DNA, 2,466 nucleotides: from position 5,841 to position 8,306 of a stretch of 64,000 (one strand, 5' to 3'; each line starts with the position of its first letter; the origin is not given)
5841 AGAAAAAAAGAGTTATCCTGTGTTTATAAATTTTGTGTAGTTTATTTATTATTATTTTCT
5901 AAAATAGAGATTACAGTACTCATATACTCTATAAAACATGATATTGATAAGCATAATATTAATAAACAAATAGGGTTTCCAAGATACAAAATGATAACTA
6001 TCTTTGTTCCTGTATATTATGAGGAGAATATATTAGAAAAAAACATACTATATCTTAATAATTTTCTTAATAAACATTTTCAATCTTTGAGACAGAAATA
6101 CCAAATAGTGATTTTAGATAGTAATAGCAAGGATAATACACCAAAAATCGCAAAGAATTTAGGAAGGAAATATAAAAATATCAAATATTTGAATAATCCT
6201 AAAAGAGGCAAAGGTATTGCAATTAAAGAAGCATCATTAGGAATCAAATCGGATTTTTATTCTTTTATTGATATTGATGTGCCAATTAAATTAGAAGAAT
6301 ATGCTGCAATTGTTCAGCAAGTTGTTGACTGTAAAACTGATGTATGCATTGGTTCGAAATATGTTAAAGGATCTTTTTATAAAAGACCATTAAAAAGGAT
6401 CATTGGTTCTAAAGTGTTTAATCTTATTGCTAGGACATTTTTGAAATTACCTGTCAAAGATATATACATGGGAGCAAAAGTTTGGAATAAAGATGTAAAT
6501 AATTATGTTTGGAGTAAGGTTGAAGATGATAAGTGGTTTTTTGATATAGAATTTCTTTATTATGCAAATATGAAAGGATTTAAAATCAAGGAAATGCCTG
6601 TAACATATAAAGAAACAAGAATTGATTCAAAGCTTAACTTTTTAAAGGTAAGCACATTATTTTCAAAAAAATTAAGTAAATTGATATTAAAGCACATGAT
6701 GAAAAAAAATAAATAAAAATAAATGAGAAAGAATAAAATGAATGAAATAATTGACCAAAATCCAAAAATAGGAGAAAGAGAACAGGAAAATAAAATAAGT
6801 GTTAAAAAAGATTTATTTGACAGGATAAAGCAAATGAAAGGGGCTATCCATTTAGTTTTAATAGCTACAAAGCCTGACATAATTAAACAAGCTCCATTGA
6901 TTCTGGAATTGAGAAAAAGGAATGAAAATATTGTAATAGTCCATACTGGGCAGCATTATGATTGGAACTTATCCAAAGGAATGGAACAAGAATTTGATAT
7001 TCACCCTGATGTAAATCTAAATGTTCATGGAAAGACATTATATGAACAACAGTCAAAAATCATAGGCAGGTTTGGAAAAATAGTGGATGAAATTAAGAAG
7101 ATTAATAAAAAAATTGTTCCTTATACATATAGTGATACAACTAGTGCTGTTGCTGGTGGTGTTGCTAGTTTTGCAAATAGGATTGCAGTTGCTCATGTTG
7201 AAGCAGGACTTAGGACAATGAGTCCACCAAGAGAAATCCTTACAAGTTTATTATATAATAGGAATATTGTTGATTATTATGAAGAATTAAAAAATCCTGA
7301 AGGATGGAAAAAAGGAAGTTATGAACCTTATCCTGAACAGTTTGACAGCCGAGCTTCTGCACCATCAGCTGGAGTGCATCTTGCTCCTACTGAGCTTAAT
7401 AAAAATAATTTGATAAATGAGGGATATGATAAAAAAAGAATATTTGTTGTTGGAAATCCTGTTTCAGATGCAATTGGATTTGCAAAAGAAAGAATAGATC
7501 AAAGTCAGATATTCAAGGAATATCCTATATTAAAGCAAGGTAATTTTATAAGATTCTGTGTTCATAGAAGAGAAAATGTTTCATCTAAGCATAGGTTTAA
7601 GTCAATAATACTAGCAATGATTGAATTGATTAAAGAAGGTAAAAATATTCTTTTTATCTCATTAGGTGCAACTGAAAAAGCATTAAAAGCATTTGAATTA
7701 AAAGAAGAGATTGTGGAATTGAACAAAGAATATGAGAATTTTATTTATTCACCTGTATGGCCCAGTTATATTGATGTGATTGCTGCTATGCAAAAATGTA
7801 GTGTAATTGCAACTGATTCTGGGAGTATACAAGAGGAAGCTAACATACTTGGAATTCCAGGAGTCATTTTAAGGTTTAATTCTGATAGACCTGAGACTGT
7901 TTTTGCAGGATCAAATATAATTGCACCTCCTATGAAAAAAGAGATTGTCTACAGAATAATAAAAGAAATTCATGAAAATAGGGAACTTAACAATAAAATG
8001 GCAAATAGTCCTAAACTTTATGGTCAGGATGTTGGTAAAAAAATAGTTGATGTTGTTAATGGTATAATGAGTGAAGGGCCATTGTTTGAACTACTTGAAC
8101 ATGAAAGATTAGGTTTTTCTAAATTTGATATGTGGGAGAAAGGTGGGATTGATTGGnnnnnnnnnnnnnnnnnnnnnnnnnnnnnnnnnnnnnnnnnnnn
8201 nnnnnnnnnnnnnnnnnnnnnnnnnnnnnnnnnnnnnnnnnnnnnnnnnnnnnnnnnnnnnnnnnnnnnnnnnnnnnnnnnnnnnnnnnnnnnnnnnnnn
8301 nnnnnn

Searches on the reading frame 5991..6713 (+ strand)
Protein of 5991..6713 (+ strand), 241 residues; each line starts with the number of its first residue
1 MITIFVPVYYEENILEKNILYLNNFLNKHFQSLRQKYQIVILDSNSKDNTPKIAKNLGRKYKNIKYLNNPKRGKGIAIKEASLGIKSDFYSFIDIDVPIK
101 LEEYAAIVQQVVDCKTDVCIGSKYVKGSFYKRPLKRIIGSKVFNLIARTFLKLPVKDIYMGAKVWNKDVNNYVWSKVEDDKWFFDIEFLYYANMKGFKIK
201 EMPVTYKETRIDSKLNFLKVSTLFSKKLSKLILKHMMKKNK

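Call 56: search_protein_families(library=pfam, proteins=[window:5991-6713:+], max_evalue=0.00001)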
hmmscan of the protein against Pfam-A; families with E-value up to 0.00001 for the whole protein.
window:5991-6713:+ (241 aa): 1 family
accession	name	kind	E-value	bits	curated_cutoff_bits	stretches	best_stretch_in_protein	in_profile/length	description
PF00535.33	Glycos_transf_2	-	4.8e-15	56.3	23.3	1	3-164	1-158/168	Glycosyl transferase family 2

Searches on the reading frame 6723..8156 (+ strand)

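Call 56: search_protein_families(library=pfam, proteins=[window:6723-8156:+], max_evalue=0.00001)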
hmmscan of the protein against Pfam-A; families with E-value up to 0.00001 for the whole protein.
window:6723-8156:+ (478 aa): 1 family
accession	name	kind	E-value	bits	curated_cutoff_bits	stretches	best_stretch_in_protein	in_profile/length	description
PF02350.25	Epimerase_2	-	1e-61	209.2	30.6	2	200-444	107-345/347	UDP-N-acetylglucosamine 2-epimerase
